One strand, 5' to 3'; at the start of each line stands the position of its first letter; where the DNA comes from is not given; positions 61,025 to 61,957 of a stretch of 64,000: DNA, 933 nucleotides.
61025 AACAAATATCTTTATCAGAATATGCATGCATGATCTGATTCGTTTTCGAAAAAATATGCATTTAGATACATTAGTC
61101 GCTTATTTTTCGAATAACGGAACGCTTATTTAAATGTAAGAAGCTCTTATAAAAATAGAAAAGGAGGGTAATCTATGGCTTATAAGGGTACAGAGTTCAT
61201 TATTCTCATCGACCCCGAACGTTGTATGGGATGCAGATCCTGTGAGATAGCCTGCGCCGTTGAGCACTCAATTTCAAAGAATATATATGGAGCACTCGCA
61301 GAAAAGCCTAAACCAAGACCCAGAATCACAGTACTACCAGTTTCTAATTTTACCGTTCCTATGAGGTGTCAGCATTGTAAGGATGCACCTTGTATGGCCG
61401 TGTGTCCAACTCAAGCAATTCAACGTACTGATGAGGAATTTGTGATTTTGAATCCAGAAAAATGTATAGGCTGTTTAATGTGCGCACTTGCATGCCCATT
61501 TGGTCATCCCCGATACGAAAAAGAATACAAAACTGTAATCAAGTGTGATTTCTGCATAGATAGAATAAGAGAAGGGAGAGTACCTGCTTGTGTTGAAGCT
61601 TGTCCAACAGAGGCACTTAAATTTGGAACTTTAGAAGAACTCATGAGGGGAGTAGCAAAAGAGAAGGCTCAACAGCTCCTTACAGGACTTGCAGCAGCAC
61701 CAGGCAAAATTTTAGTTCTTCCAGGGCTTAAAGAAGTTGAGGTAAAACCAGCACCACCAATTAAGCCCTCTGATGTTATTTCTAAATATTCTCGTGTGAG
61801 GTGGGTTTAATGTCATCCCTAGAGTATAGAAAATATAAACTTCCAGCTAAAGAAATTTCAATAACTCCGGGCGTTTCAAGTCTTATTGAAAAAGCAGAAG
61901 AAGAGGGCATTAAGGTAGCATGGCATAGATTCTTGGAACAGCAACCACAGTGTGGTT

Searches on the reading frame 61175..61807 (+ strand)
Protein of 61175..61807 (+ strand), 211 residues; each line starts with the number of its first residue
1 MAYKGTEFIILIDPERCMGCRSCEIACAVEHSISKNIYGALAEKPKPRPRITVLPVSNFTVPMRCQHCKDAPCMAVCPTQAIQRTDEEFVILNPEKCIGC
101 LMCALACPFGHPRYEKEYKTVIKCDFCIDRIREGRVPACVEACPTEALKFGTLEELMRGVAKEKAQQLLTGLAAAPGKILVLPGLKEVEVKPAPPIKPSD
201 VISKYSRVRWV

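Call 78: search_protein_families(library=pfam, max_evalue=0.0001, proteins=[window:61175-61807:+])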
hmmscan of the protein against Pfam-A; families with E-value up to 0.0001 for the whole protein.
window:61175-61807:+ (211 aa): 11 families
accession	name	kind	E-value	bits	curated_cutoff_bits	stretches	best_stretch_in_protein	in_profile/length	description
PF13247.11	Fer4_11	-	1.3e-24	86.7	26.2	1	59-152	4-99/100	4Fe-4S dicluster domain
PF00037.32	Fer4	-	4e-13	49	21.1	1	91-110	2-21/24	4Fe-4S binding domain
PF12838.12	Fer4_7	-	4.8e-13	49.8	27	1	64-110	1-51/52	4Fe-4S dicluster domain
PF12837.12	Fer4_6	-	1.6e-12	47.2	25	1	93-110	5-22/24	4Fe-4S binding domain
PF13237.11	Fer4_10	-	4.7e-12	46.1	25.5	2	90-144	2-53/53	4Fe-4S dicluster domain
PF12797.12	Fer4_2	-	4.8e-12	45.4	24.5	2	10-28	3-21/22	4Fe-4S binding domain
PF13187.11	Fer4_9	-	6.1e-10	39.4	27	1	64-108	1-48/52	4Fe-4S dicluster domain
PF25160.1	LdpA_Fe-S-bd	-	4e-08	33.4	27.6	1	70-110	6-41/49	LdpA Fe-S cluster-binding domain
PF12800.12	Fer4_4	-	3.6e-06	27.3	24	0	94-110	1-17/17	4Fe-4S binding domain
PF14697.11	Fer4_21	-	4.2e-06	27.2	35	0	64-109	7-53/59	4Fe-4S dicluster domain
PF13484.11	Fer4_16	-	1.7e-05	25.9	30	0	138-151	7-20/66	4Fe-4S double cluster binding domain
